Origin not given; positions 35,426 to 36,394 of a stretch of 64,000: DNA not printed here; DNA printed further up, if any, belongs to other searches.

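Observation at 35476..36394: High-GC (about 66%) foreign DUF2461 gene inserted inside the repeat array, flanked by about 60-bp direct repeats and translationally coupled to a qor-derived leader ORF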

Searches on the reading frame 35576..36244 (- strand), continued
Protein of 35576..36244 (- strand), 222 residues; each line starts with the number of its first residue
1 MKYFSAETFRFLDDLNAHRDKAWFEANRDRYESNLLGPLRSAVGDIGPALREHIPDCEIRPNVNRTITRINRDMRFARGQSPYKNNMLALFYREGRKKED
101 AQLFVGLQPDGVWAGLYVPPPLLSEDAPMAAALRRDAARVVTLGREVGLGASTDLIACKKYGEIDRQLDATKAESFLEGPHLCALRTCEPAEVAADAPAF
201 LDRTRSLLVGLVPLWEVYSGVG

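Call 46: fold_search(model_id=the predicted structure, library=pdb)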
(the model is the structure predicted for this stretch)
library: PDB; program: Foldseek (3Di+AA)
matches with E <= 10: 334; with E <= 0.001: 1
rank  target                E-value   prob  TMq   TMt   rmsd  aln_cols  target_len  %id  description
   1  2a8e                  6.8e-04  1.00  0.60  0.63   5.7       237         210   13  Three-dimensional structure of Bacillus subtilis Q45498 putative protein at resolution 2.5A. Northeast Structural Genomi (released 2005-07-26)
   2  5wlz_B                2.1e-02  0.30  0.17  0.19  13.7       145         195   17  Crystal Structure of Amino Acids 1677-1758 of Human Beta Cardiac Myosin Fused to Xrcc4 (released 2017-08-23)
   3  6a29_A                6.8e-02  0.15  0.16  0.13  10.8       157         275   14  Crystal structure of PprA A139R mutant (released 2018-12-26)
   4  5wj7_B                7.3e-02  0.21  0.18  0.20  13.2       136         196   16  Crystal Structure of Amino Acids 1733-1797 of Human Beta Cardiac Myosin Fused to Xrcc4 (released 2017-08-09)
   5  5wlz_C                9.2e-02  0.20  0.18  0.19  13.2       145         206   16  Crystal Structure of Amino Acids 1677-1758 of Human Beta Cardiac Myosin Fused to Xrcc4 (released 2017-08-23)
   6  6a29_E                9.7e-02  0.12  0.15  0.13  13.8       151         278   14  Crystal structure of PprA A139R mutant (released 2018-12-26)
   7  1jyo_A                1.0e-01  0.23  0.21  0.27   7.6       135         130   10  Structure of the Salmonella Virulence Effector SptP in Complex with its Secretion Chaperone SicP (released 2001-11-07)
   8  3mud_A                1.3e-01  0.15  0.18  0.22  14.8       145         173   16  Structure of the Tropomyosin Overlap Complex from Chicken Smooth Muscle (released 2010-06-23)
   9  1tyq_D                1.5e-01  0.35  0.24  0.21   7.5       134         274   11  Crystal structure of Arp2/3 complex with bound ATP and calcium (released 2004-11-09)
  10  2p9i_D                1.8e-01  0.33  0.25  0.21   7.8       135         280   13  Crystal Structure of bovine Arp2/3 Complex co-crystallized with ADP and crosslinked with gluteraldehyde (released 2007-05-29)
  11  8p94_D                1.8e-01  0.33  0.26  0.21   7.5       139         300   12  Cryo-EM structure of cortactin stabilized Arp2/3-complex nucleated actin branches (released 2024-01-03)
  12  3mud_B                2.0e-01  0.13  0.18  0.22  14.8       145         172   16  Structure of the Tropomyosin Overlap Complex from Chicken Smooth Muscle (released 2010-06-23)
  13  9om8_B                2.0e-01  0.05  0.11  0.10  17.1       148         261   18  Crystal structure of PprA S-F filament from Deinococcus radiodurans (released 2025-05-28)
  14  9yup_C                2.1e-01  0.12  0.18  0.15  13.6       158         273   16  Crystal structure of PprA S-F-S tetramer from Deinococcus radiodurans (released 2025-10-29)
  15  1ik9_A                2.2e-01  0.14  0.17  0.18  12.5       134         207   16  CRYSTAL STRUCTURE OF A XRCC4-DNA LIGASE IV COMPLEX (released 2001-11-21)
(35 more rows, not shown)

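Call 59: search_protein_families(library=padloc, proteins=[window:35576-36244:-], max_evalue=0.01)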
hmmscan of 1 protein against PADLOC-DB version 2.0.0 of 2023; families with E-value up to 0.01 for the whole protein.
window:35576-36244:- (222 aa): 0 families

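Call 60: search_protein_families(library=phrogs, proteins=[window:35576-36244:-], max_evalue=0.01)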
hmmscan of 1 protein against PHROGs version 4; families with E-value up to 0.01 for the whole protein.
window:35576-36244:- (222 aa): 0 families

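Call 61: find_homologous_proteins(query=L086:1358-2830:-, max_evalue=1e-100)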
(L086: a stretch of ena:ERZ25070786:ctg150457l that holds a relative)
Query L086:1358-2830:- (490 aa): 7855 proteins with E <= 1e-100 among 8000 candidates; the best 120 are listed.
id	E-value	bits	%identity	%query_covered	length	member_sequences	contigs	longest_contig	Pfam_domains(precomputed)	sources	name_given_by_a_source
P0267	0.0e+0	1065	97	100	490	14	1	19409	PF00171.28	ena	-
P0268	1.3e-260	883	82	99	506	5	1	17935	PF00171.28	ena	-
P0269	1.2e-259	880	80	100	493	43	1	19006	PF00171.28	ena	-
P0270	5.5e-258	875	81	100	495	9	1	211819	PF00171.28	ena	-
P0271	2.6e-257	873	79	100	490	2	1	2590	PF00171.28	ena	-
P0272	8.3e-257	871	79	100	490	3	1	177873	PF00171.28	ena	-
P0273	9.0e-257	871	80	99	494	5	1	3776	PF00171.28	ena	-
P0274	7.3e-256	868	80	100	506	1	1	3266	PF00171.28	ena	-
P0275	1.8e-254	863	81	98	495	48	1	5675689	PF00171.28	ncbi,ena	-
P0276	2.0e-253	860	78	100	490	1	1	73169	PF00171.28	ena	-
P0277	6.4e-253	858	80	100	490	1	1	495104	PF00171.28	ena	-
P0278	1.2e-251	854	79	100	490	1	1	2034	PF00171.28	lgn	-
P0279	1.7e-250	850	77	100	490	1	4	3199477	PF00171.28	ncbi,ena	-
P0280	1.9e-250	850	77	100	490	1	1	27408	PF00171.28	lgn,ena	-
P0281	1.4e-249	847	77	100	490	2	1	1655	PF00171.28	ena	-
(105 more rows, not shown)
